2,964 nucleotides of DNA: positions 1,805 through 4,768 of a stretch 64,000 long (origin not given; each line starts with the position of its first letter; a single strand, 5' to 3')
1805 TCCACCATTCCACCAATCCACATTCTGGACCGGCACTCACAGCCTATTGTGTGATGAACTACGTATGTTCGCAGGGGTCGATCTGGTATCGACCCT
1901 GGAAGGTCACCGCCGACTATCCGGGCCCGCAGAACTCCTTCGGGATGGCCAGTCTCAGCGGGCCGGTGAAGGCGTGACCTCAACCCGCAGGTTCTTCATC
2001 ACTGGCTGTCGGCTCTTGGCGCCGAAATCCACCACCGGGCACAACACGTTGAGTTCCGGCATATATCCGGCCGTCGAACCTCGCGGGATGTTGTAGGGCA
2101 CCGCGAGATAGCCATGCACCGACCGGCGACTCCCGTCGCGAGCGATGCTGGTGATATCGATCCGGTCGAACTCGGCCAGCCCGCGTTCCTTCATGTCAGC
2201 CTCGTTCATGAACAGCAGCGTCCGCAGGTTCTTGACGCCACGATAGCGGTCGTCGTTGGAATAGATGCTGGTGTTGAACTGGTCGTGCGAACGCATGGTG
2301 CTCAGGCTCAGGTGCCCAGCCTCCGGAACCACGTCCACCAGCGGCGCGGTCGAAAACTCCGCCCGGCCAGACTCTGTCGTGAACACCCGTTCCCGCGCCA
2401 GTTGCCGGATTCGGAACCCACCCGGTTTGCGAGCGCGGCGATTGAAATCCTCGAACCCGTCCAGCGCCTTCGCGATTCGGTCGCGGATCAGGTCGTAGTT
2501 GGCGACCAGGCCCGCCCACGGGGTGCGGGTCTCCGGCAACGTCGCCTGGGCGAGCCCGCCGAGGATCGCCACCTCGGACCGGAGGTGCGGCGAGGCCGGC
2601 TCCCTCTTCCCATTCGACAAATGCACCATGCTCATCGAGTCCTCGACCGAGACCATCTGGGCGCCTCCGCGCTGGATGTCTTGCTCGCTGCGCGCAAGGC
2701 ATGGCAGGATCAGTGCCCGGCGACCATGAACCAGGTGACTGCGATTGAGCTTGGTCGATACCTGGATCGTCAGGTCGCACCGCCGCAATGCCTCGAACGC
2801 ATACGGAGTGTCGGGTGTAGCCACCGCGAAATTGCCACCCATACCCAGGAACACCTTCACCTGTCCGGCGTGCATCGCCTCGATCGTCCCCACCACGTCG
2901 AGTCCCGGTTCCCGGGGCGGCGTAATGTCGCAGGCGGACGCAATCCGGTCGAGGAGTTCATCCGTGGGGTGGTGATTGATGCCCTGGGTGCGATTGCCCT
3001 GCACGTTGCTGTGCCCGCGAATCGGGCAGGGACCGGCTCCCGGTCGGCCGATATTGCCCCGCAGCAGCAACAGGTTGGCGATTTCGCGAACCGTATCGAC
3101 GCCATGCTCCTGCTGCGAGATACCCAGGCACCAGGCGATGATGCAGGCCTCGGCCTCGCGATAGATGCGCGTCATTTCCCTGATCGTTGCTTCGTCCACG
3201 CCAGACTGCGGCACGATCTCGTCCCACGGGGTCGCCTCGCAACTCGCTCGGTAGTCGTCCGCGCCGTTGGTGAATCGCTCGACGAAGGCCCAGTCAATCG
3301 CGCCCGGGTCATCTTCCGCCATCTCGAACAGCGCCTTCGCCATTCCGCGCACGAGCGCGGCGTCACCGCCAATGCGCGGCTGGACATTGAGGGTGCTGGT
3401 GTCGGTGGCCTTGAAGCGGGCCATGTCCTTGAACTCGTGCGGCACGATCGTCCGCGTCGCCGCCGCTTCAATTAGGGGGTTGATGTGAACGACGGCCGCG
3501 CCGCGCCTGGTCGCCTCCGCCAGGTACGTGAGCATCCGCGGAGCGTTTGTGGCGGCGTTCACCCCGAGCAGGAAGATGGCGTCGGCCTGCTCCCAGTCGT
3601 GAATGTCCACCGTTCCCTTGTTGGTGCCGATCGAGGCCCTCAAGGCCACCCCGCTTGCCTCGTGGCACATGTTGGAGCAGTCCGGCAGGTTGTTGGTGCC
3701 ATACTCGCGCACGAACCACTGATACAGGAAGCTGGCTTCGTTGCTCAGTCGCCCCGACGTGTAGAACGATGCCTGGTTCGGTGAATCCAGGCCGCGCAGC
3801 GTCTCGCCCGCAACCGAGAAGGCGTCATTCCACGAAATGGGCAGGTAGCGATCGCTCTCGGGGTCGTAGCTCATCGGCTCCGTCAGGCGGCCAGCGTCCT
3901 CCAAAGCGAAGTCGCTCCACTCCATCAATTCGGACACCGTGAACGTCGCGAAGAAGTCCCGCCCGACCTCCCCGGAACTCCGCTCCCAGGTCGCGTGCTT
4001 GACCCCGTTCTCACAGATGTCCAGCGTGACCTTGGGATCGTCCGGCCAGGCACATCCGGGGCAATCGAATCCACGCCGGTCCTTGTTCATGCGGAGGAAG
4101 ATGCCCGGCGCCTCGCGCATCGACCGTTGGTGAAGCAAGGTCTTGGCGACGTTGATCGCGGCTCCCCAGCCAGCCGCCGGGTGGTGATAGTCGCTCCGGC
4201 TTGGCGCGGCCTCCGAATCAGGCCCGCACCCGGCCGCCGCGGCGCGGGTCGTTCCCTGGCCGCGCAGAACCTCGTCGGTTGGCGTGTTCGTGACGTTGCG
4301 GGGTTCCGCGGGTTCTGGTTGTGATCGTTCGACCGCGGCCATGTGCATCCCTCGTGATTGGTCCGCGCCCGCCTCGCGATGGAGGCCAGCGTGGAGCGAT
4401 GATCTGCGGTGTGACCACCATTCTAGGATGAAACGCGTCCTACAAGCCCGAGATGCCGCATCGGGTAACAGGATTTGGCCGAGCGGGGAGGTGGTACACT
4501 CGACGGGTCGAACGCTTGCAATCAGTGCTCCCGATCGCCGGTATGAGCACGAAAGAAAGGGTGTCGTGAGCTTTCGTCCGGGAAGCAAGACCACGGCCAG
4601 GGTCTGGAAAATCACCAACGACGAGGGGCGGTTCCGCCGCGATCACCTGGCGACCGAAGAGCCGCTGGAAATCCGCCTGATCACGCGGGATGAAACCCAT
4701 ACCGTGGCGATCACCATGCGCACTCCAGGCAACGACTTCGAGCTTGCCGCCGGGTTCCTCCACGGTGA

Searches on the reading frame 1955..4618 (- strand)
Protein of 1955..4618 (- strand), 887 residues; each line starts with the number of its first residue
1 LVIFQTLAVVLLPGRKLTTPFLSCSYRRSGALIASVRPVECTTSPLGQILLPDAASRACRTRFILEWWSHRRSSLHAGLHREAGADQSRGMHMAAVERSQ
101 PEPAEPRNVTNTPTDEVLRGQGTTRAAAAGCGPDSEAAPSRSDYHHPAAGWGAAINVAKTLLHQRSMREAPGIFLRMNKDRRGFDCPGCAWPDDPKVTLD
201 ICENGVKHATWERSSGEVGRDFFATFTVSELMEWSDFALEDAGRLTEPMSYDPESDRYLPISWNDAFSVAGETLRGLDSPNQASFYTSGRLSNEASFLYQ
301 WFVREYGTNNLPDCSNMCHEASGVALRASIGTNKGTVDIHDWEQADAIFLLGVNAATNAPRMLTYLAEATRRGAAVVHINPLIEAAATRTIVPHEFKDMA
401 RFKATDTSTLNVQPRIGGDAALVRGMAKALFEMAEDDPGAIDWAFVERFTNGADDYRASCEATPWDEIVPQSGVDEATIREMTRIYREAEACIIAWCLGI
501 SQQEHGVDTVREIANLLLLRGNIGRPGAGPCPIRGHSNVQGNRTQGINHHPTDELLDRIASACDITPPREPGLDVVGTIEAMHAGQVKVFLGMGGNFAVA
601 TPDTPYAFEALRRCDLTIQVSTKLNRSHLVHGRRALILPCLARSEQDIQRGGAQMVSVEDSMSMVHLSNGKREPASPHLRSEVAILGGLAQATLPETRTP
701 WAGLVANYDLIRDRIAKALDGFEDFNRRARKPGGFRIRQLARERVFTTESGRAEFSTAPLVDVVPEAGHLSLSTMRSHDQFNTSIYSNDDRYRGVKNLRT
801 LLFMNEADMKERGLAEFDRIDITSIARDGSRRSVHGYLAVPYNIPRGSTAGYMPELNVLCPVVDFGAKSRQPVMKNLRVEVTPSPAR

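Call 69: search_protein_families(library=pfam, proteins=[window:1955-4618:-], max_evalue=0.00001)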
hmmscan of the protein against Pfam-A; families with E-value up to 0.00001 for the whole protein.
window:1955-4618:- (887 aa): 2 families
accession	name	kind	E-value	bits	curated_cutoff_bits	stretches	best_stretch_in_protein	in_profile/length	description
PF00384.28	Molybdopterin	-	4.3e-22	79.1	24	1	244-619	1-291/353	Molybdopterin oxidoreductase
PF01568.27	Molydop_binding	-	7.4e-06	26.4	26.8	0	770-854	1-79/110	Molydopterin dinucleotide binding domain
